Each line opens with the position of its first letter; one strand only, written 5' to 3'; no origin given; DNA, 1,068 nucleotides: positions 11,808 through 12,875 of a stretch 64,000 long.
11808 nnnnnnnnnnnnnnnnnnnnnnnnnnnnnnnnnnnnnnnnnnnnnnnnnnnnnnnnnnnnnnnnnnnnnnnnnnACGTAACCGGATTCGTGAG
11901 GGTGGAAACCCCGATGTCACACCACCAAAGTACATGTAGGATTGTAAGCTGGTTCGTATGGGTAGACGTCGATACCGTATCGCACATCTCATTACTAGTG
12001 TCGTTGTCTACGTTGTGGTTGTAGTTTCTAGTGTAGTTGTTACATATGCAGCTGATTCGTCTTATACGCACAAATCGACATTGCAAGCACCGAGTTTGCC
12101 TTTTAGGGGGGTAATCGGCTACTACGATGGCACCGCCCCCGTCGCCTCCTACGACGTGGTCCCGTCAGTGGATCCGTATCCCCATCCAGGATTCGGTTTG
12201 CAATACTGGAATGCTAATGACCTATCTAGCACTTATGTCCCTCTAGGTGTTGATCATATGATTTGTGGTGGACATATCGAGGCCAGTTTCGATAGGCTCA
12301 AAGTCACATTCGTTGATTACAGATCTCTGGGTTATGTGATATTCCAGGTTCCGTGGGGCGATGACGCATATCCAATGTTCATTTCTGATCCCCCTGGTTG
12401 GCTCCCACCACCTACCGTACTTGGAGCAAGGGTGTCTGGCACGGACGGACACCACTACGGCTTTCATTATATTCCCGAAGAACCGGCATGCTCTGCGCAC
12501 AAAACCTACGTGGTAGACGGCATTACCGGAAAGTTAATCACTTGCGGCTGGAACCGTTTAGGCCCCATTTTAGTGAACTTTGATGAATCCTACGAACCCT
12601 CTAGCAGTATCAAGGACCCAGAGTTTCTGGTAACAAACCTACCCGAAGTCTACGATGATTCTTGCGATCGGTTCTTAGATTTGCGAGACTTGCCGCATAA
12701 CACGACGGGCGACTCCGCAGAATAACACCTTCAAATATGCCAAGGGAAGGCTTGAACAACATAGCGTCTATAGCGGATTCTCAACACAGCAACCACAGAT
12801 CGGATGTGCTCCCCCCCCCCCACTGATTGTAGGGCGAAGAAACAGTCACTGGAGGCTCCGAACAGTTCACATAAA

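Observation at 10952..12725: Family B: LAS/M15-type zinc peptidase signature, PG-binding-like tail, no export signal, coupled to a membrane-anchored partner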

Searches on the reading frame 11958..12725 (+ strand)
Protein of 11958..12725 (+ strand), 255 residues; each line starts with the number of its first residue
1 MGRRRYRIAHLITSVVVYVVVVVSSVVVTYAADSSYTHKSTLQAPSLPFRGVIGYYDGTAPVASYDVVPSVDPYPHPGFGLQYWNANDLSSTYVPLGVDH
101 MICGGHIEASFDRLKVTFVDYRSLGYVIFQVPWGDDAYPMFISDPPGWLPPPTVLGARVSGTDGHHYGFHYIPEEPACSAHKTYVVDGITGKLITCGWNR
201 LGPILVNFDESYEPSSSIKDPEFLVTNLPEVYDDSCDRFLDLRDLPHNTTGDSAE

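Call 4: search_protein_families(library=pfam, proteins=[window:11958-12725:+], max_evalue=1)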
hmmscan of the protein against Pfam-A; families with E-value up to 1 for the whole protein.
window:11958-12725:+ (255 aa): 0 families

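Call 21: find_homologous_proteins(query=window:11958-12722:+)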
Query window:11958-12722:+ (255 aa): 5 proteins with E <= 0.001 among 274 candidates.
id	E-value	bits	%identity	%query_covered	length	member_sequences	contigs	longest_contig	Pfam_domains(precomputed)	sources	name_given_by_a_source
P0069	5.5e-174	595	100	100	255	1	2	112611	-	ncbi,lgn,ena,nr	ncbi:MAG: hypothetical protein OXI96_06210 [Acidimicrobiaceae bacterium]|nr:hypothetical protein [Ac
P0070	1.6e-40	157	53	39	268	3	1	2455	-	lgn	-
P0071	9.5e-34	135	46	38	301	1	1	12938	-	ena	-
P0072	3.6e-30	123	34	79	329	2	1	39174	-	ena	-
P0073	7.4e-24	103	29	98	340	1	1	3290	-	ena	-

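Call 56: predict_structure(alignment_id=A2)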
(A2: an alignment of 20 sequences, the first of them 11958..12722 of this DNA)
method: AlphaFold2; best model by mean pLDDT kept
length: 255 residues; sequences in the alignment: 20
mean_pLDDT: 74.5   pTM: 0.66
mean pLDDT of the five models: 74.5, 72.6, 71.4, 70.3, 68.7
residues with pLDDT >= 90: 47; 70-90: 120; 50-70: 63; < 50: 25
segments of 3 or more residues with pLDDT < 50: 33-37, 151-155, 217-219, 251-255
pLDDT, mean of each block of 10 residues (from residue 1): 77 92 73 50 89 79 51 73 90 86 84 89 87 92 58 57 79 68 85 86 79 54 54 77 71 38
secondary structure, 60 per line:
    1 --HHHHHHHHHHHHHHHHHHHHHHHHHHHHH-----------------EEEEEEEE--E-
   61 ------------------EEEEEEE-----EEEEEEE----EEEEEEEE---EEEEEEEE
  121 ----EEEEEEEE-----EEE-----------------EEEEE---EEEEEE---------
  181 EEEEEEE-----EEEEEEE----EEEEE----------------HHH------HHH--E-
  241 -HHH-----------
elements in order: H3-31 E49-56 E79-85 E91-97 E102-109 E113-120 E125-132 E138-140 E158-162 E166-171 E181-187 E193-199 E204-208
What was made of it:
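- Checked: A-types have lipobox-like Cys, and C-types have a transmembrane helix (call 56).
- C has a single transmembrane helix and a 200-aa ectodomain, unlike a holin (call 56).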

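Call 58: fold_search(model_id=the predicted structure, library=pdb)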
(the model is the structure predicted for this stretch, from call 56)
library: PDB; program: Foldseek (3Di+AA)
matches with E <= 10: 656; with E <= 0.001: 0
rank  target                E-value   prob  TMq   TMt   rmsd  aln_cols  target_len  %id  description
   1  9l35_A                1.5e-03  0.99  0.22  0.19  10.2       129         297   15  Crystal structure of C45G9.5 protein from Caenorhabditis elegans (released 2025-12-17)
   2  7aq7_B                1.2e-02  0.60  0.19  0.10  12.1       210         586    8  Pseudomonas stutzeri nitrous oxide reductase mutant, H583Y (released 2021-01-13)
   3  9gou_A                2.0e-02  0.63  0.22  0.10  14.6       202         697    6  Cryo-EM structure of acylaminoacyl-peptidase in complex with dichlorvos (released 2025-10-22)
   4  7aq4_B                2.7e-02  0.44  0.19  0.10  12.5       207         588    8  Pseudomonas stutzeri nitrous oxide reductase mutant, H583E (released 2021-01-13)
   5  4g1f_D                2.9e-02  0.89  0.21  0.09   9.9       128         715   14  Crystal Structure of human Dipeptidyl Peptidase IV in complex with a pyridopyrimidinedione analogue (released 2013-02-27)
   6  4a5s_B                3.1e-02  0.87  0.20  0.08  10.1       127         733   16  CRYSTAL STRUCTURE OF HUMAN DPP4 IN COMPLEX WITH A NOVAL HETEROCYCLIC DPP4 INHIBITOR (released 2012-02-08)
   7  9hqe_A                3.6e-02  0.33  0.17  0.12  12.3       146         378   10  Bacteroides fragilis xenosiderophore-binding lipoprotein XusB (released 2025-09-17)
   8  6rkz_B                4.0e-02  0.41  0.19  0.10  12.1       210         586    7  Recombinant Pseudomonas stutzeri nitrous oxide reductase, form II (released 2019-06-26)
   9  8okv_C                4.5e-02  0.77  0.20  0.16  10.8       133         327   10  lipoprotein BT2095 from Bacteroides thetaiotamicron bound to cyanocobalamin CnCbl (released 2023-09-20)
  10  8bmz_A                4.8e-02  0.77  0.21  0.16  10.8       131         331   11  Bacteroides thetaiotaomicron surface lipoprotein BT1954 bound to adenosylcobalamin (released 2023-08-16)
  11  9e78_0L               5.0e-02  0.63  0.19  0.09  11.5       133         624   11  48-nm repeat of the Leishmania tarentolae doublet microtubule (released 2025-03-12)
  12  7aq6_B                5.0e-02  0.35  0.19  0.10  12.2       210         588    8  Pseudomonas stutzeri nitrous oxide reductase mutant, H583F (released 2021-01-13)
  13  7aq0_A                5.3e-02  0.33  0.19  0.10  12.3       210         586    8  Pseudomonas stutzeri nitrous oxide reductase mutant, D576A/S550A (released 2021-01-13)
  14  7ne5                  5.6e-02  0.57  0.20  0.08  13.2       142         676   10  catalytically non active S532A mutant of oligopeptidase B from S. proteomaculans with modified hinge region (released 2021-03-31)
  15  7ne4                  6.0e-02  0.41  0.19  0.08  14.7       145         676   12  E125A mutant of oligopeptidase B from S. proteomaculans with modified hinge region (released 2021-03-03)
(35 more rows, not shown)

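Call 62: search_protein_families(library=ncbifam, proteins=[window:11958-12722:+], max_evalue=1)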
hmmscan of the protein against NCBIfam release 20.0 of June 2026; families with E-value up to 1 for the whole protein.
window:11958-12722:+ (255 aa): 0 families

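Call 63: search_protein_families(library=padloc, proteins=[window:11958-12722:+], max_evalue=1)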
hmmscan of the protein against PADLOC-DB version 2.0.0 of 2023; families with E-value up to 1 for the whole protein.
window:11958-12722:+ (255 aa): 0 families

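Call 64: search_protein_families(library=phrogs, proteins=[window:11958-12722:+], max_evalue=0.1)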
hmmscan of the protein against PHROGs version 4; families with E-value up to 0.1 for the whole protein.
window:11958-12722:+ (255 aa): 0 families

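Call 95: search_solved_structures(query=A2, max_evalue=10)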
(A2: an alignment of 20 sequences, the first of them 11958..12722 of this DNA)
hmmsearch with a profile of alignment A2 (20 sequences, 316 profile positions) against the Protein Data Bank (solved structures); distinct sequences matched with E-value up to 10: 0.
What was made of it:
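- Tried and rejected: The C model (pLDDT 74.5) gave weak beta-propeller-like matches on Foldseek, and the A/C profile found nothing in PDB sequences (calls 58, 95).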
